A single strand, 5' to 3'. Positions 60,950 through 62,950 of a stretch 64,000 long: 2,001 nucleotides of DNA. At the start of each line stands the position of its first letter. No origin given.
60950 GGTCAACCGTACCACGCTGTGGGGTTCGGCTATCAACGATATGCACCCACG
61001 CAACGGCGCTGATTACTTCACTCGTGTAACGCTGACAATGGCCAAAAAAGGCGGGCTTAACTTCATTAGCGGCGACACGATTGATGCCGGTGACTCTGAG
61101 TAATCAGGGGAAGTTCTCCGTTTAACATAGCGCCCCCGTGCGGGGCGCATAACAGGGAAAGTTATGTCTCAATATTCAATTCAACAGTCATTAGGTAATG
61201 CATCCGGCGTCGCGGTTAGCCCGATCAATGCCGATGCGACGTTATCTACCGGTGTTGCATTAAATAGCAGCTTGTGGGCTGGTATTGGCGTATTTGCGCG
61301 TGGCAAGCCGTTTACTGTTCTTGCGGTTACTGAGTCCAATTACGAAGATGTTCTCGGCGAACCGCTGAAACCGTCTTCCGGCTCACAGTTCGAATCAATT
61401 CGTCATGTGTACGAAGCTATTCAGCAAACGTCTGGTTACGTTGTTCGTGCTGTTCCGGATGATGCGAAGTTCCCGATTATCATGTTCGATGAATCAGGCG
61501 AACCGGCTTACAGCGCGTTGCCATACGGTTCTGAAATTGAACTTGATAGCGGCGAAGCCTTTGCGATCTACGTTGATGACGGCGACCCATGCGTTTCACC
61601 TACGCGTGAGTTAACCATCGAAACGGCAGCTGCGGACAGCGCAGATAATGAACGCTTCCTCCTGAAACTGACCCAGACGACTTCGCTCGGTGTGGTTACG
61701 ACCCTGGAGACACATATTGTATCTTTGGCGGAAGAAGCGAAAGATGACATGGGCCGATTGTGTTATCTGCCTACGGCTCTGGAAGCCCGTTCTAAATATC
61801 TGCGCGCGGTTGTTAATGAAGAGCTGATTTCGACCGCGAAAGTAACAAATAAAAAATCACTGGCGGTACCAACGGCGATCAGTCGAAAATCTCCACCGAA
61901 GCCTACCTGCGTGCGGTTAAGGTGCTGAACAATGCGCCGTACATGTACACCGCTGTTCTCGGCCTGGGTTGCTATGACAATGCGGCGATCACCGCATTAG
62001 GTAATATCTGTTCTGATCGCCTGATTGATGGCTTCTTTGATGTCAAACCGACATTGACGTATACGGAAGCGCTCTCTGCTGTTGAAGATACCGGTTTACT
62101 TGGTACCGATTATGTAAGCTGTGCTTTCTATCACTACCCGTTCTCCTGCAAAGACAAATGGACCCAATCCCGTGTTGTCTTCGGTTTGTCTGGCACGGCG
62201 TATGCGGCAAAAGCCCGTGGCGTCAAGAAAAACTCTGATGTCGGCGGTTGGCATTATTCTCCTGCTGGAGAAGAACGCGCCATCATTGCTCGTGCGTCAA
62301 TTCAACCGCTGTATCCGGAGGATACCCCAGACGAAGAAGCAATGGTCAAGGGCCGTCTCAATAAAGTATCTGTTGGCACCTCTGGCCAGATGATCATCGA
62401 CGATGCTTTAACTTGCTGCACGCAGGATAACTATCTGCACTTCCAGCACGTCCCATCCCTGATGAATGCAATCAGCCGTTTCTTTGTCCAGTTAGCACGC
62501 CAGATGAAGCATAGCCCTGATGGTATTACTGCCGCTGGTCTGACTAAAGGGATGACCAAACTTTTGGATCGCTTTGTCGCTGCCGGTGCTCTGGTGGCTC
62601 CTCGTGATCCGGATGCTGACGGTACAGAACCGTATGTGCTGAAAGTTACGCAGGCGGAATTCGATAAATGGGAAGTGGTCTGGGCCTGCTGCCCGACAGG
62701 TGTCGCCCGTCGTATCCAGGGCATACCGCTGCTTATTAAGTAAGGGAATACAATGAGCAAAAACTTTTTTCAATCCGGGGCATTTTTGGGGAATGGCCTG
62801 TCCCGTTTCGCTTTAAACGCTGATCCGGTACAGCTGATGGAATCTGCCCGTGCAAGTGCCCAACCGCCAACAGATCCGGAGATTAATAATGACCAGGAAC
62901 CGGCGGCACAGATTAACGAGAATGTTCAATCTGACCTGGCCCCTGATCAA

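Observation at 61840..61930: Virion structural gene split by a -1 frame change at an A6 run, same context as the split at 33165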

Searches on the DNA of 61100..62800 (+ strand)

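Call 4: search_dna_similar(query=window:61100-62800:+, collection=phages, mode=near, max_rows=30)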
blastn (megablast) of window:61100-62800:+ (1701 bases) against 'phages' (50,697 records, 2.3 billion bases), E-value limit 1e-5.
Records with a match: 21; places in all: 21; records where one place covers at least 80% of the query: 20.
Best place of each record, by identity: 95-99% 4; 90-95% 16; 60-80% 1.
By first word of the organism name: Escherichia 14; Salmonella 3; Enterobacteria 2; Punavirus 1; Cronobacter 1.
By host as written in the record: Escherichia coli 8; - 5; Escherichia sp. STEC O157 2; Salmonella enterica subsp. enterica serovar Indiana J46 2; Escherichia coli strain MG1655 Z1 1; Escherichia coli MC1061 1; Cronobacter sakazakii ATCC 29544 1; Salmonella enterica subsp. enterica serovar Kouka 1.
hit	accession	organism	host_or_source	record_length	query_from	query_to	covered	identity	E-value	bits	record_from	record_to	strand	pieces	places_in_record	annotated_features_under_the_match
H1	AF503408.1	Enterobacteria phage P7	-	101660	1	1701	100%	96.0%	0e+0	2774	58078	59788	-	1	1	upf55.8: Upf55.8 | upf54.2: upf54.2 | upf57.5: Upf57.5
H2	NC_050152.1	Enterobacteria phage P7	-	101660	1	1701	100%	96.0%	0e+0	2774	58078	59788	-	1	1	upf55.8: tail sheath | upf54.2: upf54.2 | upf57.5: Upf57.5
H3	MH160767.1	Escherichia phage vB_EcoM-Ro157c2YLVW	Escherichia sp. STEC O157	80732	1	1701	100%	95.3%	0e+0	2702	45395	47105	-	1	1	hypothetical protein (x3)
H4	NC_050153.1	Escherichia phage vB_EcoM-Ro157c2YLVW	Escherichia sp. STEC O157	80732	1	1701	100%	95.3%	0e+0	2702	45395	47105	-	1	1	tail sheath | hypothetical protein (x2)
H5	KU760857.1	Salmonella phage SJ46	Salmonella enterica subsp. enterica ...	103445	1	1701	100%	94.9%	0e+0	2669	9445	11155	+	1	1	hypothetical protein | tail tube protein | putative baseplate protein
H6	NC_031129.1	Salmonella phage SJ46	Salmonella enterica subsp. enterica ...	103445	1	1701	100%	94.9%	0e+0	2669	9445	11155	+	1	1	tail sheath | tail tube protein | putative baseplate protein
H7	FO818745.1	Escherichia phage RCS47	Escherichia coli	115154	1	1701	100%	94.8%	0e+0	2658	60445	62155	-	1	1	22: tail sheath protein Gp22 | 21: tail tube protein Gp21 | 23: major head protein Gp23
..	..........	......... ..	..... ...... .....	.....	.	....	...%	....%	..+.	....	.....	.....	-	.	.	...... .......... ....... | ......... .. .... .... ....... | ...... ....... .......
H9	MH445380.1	Escherichia phage P1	Escherichia coli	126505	1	1701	100%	94.8%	0e+0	2658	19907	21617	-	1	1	sheath structural protein | mobile element protein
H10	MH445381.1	Escherichia phage P1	Escherichia coli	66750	1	1701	100%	94.8%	0e+0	2658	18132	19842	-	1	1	sheath structural protein | mobile element protein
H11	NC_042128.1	Escherichia phage RCS47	Escherichia coli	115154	1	1701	100%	94.8%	0e+0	2658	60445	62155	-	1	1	22: tail sheath | 21: tail tube protein Gp21 | 23: major head protein Gp23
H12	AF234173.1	Escherichia phage P1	-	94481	1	1701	100%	94.4%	0e+0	2619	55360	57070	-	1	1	22: gp22 | 21: gp21 | 23: gp23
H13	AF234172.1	Escherichia phage P1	-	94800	1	1701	100%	94.4%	0e+0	2619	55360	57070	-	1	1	22: gp22 | 21: gp21 | 23: gp23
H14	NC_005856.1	Escherichia phage P1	Escherichia coli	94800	1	1701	100%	94.4%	0e+0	2619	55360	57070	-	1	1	22: tail sheath | 21: gp21 | 23: gp23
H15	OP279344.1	Escherichia phage P1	Escherichia coli strain MG1655 Z1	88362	1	1701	100%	94.3%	0e+0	2614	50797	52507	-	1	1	hypothetical protein (x3)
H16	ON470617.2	Escherichia phage vB_EcoM-813R1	Escherichia coli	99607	1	1701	100%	94.1%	0e+0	2591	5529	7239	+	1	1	hypothetical protein (x2) | tail protein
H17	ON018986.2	Escherichia phage JL22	Escherichia coli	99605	1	1701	100%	93.9%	0e+0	2575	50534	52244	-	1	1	tsp: tail sheath protein | pht: tail protein | mcp: major capsid protein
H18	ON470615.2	Escherichia phage vB_EcoM-673R5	Escherichia coli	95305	1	1701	100%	93.8%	0e+0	2560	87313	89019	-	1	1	hypothetical protein (x2)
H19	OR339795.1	Escherichia phage phi456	Escherichia coli MC1061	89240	1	1701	100%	93.5%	0e+0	2534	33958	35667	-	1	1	hypothetical protein (x3)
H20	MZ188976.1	Cronobacter phage JK004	Cronobacter sakazakii ATCC 29544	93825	20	1701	99%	74.5%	0e+0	717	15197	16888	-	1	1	hypothetical protein (x2)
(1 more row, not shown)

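Call 5: search_dna_similar(query=window:61100-62800:+, collection=plasmids, mode=near, max_rows=30)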
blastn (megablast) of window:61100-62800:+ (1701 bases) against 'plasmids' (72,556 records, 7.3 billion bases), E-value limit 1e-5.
Records with a match: 720; places in all: 727; records where one place covers at least 80% of the query: 709.
Best place of each record, by identity: 95-99% 99; 90-95% 621.
By first word of the organism name: Escherichia 653; Salmonella 45; Klebsiella 10; Shigella 8; Enterobacter 2; Citrobacter 1; Cronobacter 1.
By predicted mobility (MOB-suite, as given by PLSDB): non-mobilizable 558; mobilizable 137; conjugative 25.
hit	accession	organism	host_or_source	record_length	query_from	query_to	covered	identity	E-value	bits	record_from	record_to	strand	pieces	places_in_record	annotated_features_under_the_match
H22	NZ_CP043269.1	Escherichia albertii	Crow,genomic DNA,cloacal swab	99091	1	1701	100%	96.5%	0e+0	2819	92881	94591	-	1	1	hypothetical protein (x3)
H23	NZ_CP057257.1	Escherichia fergusonii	culture,Pooled cattle faecal samples ...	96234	1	1696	100%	96.5%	0e+0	2809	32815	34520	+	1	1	hypothetical protein (x3)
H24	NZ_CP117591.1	Escherichia albertii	whole organism,bird (unidentified ...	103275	1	1701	100%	96.1%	0e+0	2780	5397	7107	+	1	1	hypothetical protein (x3)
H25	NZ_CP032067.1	Escherichia coli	Avian,Pure culture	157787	1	1701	100%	96.0%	0e+0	2774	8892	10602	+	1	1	hypothetical protein (x3)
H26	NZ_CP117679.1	Escherichia albertii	whole organism,bird (unidentified ...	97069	1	1701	100%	96.0%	0e+0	2774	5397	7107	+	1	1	hypothetical protein (x3)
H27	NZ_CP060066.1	Escherichia coli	Homo sapiens,isolate,feces from healthy ...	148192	1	1701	100%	96.0%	0e+0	2774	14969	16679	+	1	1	hypothetical protein (x3)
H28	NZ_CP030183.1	Salmonella enterica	-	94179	1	1701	100%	96.0%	0e+0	2769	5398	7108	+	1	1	hypothetical protein (x3)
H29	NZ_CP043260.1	Escherichia albertii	Brown Headed Cow Bird,genomic ...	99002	1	1701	100%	96.0%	0e+0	2769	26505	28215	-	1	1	hypothetical protein (x3)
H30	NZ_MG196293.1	Escherichia coli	-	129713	1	1701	100%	96.0%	0e+0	2769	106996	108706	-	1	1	hypothetical protein (x3)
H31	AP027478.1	Escherichia coli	Homo sapiens,whole organism,feces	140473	1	1701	100%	96.0%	0e+0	2769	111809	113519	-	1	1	hypothetical protein (x3)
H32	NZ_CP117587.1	Escherichia albertii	Anser,whole organism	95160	1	1701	100%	95.9%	0e+0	2763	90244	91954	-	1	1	hypothetical protein (x3)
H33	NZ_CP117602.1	Escherichia albertii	Delichon urbicum,whole organism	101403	1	1701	100%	95.8%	0e+0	2758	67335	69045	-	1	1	hypothetical protein (x3)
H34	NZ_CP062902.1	Escherichia coli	Sus scrofa domesticus,feces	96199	1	1701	100%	95.8%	0e+0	2758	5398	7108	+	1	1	hypothetical protein (x3)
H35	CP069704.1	Escherichia coli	chicken,pure culture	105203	1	1701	100%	95.8%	0e+0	2758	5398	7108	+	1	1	hypothetical protein (x3)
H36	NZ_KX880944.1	Escherichia coli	mixed culture,pig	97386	1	1701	100%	95.8%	0e+0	2758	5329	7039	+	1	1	hypothetical protein (x3)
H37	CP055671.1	Escherichia coli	culture,Pooled pig faecal samples ...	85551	1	1701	100%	95.8%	0e+0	2758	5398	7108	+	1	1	hypothetical protein (x3)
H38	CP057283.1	Escherichia coli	culture,Pooled pig faecal samples ...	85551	1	1701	100%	95.8%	0e+0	2758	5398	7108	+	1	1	hypothetical protein (x3)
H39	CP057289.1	Escherichia coli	culture,Pooled pig faecal samples ...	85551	1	1701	100%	95.8%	0e+0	2758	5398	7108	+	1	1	hypothetical protein (x3)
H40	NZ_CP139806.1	Escherichia coli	chicken,cell culture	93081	1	1701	100%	95.8%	0e+0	2758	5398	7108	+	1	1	hypothetical protein (x3)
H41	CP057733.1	Escherichia coli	culture,Pooled pig faecal samples ...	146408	1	1701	100%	95.7%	0e+0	2747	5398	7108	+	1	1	hypothetical protein (x3)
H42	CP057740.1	Escherichia coli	culture,Pooled pig faecal samples ...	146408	1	1701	100%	95.7%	0e+0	2747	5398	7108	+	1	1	hypothetical protein (x3)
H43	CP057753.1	Escherichia coli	culture,Pooled pig faecal samples ...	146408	1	1701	100%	95.7%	0e+0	2747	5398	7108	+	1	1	hypothetical protein (x3)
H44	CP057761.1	Escherichia coli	culture,Pooled pig faecal samples ...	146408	1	1701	100%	95.7%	0e+0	2747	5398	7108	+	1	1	hypothetical protein (x3)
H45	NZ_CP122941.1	Escherichia coli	Sus scrofa,feces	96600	1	1701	100%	95.6%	0e+0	2736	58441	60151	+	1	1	hypothetical protein (x3)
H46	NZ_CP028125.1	Escherichia coli O26 str. RM10386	Bos taurus,feces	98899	1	1701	100%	95.4%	0e+0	2713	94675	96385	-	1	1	hypothetical protein (x3)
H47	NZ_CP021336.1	Escherichia coli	fecal sample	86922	1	1701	100%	95.4%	0e+0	2713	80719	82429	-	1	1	hypothetical protein (x3)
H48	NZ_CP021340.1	Escherichia coli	fecal sample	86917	1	1701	100%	95.4%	0e+0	2713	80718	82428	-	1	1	hypothetical protein (x3)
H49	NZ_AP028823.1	Escherichia fergusonii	-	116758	1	1701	100%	95.4%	0e+0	2713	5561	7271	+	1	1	hypothetical protein (x3)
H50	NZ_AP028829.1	Escherichia fergusonii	-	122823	1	1701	100%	95.4%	0e+0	2713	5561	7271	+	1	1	hypothetical protein (x3)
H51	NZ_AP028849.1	Escherichia fergusonii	-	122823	1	1701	100%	95.4%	0e+0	2713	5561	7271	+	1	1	hypothetical protein (x3)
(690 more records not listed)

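Call 6: get_annotated_region(hit=H14, flank=1500)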
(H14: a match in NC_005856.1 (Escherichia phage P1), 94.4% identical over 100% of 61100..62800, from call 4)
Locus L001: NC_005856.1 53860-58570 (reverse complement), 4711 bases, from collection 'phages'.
description: Enterobacteria phage P1, complete genome.
organism: Escherichia phage P1 (NCBI taxid 2886926)
taxonomy: Viruses; Duplodnaviria; Heunggongvirae; Uroviricota; Caudoviricetes; Punavirus; Punavirus P1
host: Escherichia coli; source: -; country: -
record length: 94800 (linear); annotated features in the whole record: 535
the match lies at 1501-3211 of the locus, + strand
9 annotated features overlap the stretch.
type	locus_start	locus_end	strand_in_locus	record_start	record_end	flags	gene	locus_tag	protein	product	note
CDS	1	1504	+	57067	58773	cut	23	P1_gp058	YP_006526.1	gp23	major capsid protein; region of aa 1..179 identical to region of aa 24..202 of previously predicted product of orf61 of ...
misc_feature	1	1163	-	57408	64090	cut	-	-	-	-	100 pct identical (0 gaps) to region of repA and par genes of P1 contained in P1 based cloning vector pPAC4 [GenBank ...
misc_feature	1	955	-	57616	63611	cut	-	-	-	-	99 pct identical (10 gaps) to fragment of P1 sequence deposited as locus PP1REP in GenBank Accession Number K02380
misc_feature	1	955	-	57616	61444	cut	-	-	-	-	99 pct identical (4 gaps) to fragment of P1 sequence deposited as locus ECP1PARA in GenBank Accession Number X02954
misc_feature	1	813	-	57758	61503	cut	-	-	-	-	99 pct identical (4 gaps) to par region of P1 in P1 based vector pYLTAC7 [GenBank Accession Number AB020028] at nt ...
CDS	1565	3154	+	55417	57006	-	22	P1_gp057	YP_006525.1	tail sheath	sheath structural protein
CDS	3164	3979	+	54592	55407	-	21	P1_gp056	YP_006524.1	gp21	baseplate or tail tube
CDS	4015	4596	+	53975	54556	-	pmgG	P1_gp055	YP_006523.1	PmgG-like head morphogenesis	putative morphogenetic function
CDS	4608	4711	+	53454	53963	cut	bplB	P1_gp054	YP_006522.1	tail tube protein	putative baseplate structural protein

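Call 7: get_annotated_region(hit=H2, flank=1500)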
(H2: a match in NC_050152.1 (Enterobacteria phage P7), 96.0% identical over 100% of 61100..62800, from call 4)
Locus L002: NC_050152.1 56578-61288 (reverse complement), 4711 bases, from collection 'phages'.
description: Enterobacteria phage P7, complete genome.
organism: Enterobacteria phage P7 (NCBI taxid 10682)
taxonomy: Viruses; Duplodnaviria; Heunggongvirae; Uroviricota; Caudoviricetes; Punavirus; Punavirus P1
host: -; source: -; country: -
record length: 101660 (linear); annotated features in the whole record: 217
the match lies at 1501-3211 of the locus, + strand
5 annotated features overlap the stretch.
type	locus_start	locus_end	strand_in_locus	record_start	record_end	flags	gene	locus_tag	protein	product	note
CDS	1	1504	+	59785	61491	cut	upf57.5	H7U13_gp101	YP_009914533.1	Upf57.5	-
CDS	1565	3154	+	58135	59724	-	upf55.8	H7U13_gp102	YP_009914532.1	tail sheath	-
CDS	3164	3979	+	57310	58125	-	upf54.2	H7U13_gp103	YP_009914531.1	upf54.2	-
CDS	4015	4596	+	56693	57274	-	upf53.3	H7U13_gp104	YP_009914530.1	PmgG-like head morphogenesis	-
CDS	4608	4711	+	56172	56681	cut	upf52.7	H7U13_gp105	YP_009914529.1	tail tube protein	-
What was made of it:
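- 62753..63568 (+): Gene 21 homologue, intact 271-aa ORF. Downstream neighbour. The P7 counterpart upf54.2 is also 271 aa (call 7).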

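Call 8: get_annotated_region(hit=H22, flank=1500)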
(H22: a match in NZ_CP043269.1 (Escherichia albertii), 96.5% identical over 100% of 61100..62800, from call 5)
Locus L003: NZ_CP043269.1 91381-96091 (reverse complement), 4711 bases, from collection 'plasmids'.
description: Escherichia albertii strain RM9974 plasmid p2RM9974, complete sequence
organism: Escherichia albertii (NCBI taxid 208962)
taxonomy: Bacteria; Pseudomonadota; Gammaproteobacteria; Enterobacterales; Enterobacteriaceae; Escherichia; Escherichia albertii
host: -; source: Crow,genomic DNA,cloacal swab; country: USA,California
typing (MOB-suite, as given by PLSDB): non-mobilizable; replicon IncHI1B
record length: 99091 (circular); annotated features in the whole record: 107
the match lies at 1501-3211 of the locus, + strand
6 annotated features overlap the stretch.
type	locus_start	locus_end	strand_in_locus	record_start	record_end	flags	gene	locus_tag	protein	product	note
CDS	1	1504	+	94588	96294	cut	-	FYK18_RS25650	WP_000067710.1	hypothetical protein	-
CDS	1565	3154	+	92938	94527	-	-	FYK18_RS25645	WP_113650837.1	hypothetical protein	-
CDS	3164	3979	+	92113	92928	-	-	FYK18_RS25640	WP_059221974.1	hypothetical protein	-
CDS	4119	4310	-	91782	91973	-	-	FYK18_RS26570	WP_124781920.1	hypothetical protein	-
CDS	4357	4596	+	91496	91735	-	-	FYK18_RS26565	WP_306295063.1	hypothetical protein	-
CDS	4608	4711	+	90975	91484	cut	-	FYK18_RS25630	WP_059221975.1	hypothetical protein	-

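Call 16: search_dna_similar(query=window:61100-62800:+, collection=ecoli_genomes, mode=near, max_rows=25)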
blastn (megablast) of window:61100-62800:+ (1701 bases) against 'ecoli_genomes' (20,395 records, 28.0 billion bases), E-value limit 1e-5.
Records with a match: 743; places in all: 752; records where one place covers at least 80% of the query: 712.
Genomes with a match: 740 of 5426; with a place that covers at least 80% of the query: 709. Places per genome that has any: lowest 1, median 1, highest 2. On chromosomes: 32 places; on plasmids: 720.
Best place of each record, by identity: >=99% 20; 95-99% 100; 90-95% 623.
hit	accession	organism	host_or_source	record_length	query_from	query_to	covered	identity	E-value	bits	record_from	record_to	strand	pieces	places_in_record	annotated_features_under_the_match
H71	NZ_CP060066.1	Escherichia coli strain G5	Homo sapiens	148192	1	1701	100%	96.0%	0e+0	2774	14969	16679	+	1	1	hypothetical protein (x3)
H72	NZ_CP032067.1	Escherichia coli strain E166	Avian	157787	1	1701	100%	96.0%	0e+0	2774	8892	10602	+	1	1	hypothetical protein (x3)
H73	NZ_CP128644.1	Escherichia coli strain WL164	Homo sapiens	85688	1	1701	100%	96.0%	0e+0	2774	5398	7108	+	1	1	hypothetical protein (x3)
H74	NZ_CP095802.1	Escherichia coli strain E166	avian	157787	1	1701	100%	96.0%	0e+0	2774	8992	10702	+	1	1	hypothetical protein (x3)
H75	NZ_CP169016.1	Escherichia coli strain UTAK-22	Veal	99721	1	1701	100%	96.0%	0e+0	2769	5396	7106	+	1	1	hypothetical protein (x3)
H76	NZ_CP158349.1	Escherichia coli strain 23713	Homo sapiens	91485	1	1701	100%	96.0%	0e+0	2769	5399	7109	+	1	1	hypothetical protein (x3)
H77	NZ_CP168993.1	Escherichia coli strain UTAK-8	Veal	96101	1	1701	100%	95.9%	0e+0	2763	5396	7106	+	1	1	hypothetical protein (x3)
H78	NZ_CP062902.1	Escherichia coli O152:H23 strain Res13-Lact-ER01-35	Sus scrofa domesticus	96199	1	1701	100%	95.8%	0e+0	2758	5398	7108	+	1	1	hypothetical protein (x3)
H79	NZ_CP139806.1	Escherichia coli strain HN257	chicken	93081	1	1701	100%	95.8%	0e+0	2758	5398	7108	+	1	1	hypothetical protein (x3)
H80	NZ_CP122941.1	Escherichia coli strain ETEC1701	Sus scrofa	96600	1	1701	100%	95.6%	0e+0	2736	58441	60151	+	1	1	hypothetical protein (x3)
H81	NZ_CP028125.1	Escherichia coli O26 str. RM10386 strain RM10386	Bos taurus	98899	1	1701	100%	95.4%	0e+0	2713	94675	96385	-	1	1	hypothetical protein (x3)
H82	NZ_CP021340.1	Escherichia coli strain 95NR1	fecal sample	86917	1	1701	100%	95.4%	0e+0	2713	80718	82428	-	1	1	hypothetical protein (x3)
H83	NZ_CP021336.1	Escherichia coli strain 95JB1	fecal sample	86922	1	1701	100%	95.4%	0e+0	2713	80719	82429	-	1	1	hypothetical protein (x3)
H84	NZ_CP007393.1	Escherichia coli strain ST2747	-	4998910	1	1701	100%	95.4%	0e+0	2713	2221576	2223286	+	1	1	hypothetical protein (x3)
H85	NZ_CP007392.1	Escherichia coli strain ST2747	-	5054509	1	1701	100%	95.4%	0e+0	2713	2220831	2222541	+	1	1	hypothetical protein (x3)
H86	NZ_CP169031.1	Escherichia coli strain UTME-7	beef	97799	1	1701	100%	95.4%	0e+0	2713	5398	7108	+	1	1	hypothetical protein (x3)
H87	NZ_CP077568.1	Escherichia coli O111:H11 strain 88.0502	bovine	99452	1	1701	100%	95.4%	0e+0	2713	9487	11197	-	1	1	hypothetical protein (x3)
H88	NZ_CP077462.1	Escherichia coli O111:NM strain 14614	Homo sapiens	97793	1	1701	100%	95.4%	0e+0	2713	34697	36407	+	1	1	hypothetical protein (x3)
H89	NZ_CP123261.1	Escherichia coli strain YZLc4-1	chicken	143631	1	1701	100%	95.4%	0e+0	2712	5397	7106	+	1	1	hypothetical protein (x3)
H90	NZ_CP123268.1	Escherichia coli strain YZLc23-1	chicken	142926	1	1701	100%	95.4%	0e+0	2712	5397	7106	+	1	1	hypothetical protein (x3)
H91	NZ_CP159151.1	Escherichia coli strain 10035210-2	Homo sapiens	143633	1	1701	100%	95.4%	0e+0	2712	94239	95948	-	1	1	hypothetical protein (x3)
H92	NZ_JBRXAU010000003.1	Escherichia coli strain MEI1A-0323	Soil surface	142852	1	1701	100%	95.4%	0e+0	2712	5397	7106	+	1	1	hypothetical protein (x2) | DUF8615 domain-containing protein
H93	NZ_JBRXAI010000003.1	Escherichia coli strain MEI2O1-23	Soil surface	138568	1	1701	100%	95.4%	0e+0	2712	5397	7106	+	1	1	hypothetical protein (x2) | DUF8615 domain-containing protein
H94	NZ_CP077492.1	Escherichia coli O111:H11 strain 88-19539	bovine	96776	1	1701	100%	95.3%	0e+0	2708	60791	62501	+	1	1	hypothetical protein (x3)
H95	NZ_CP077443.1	Escherichia coli O111:H8 strain SF4-1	Face Flies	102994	1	1701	100%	95.3%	0e+0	2708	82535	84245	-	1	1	hypothetical protein (x3)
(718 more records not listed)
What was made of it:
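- Tried and rejected: The best match for this region is 96.5% (calls 5, 16).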
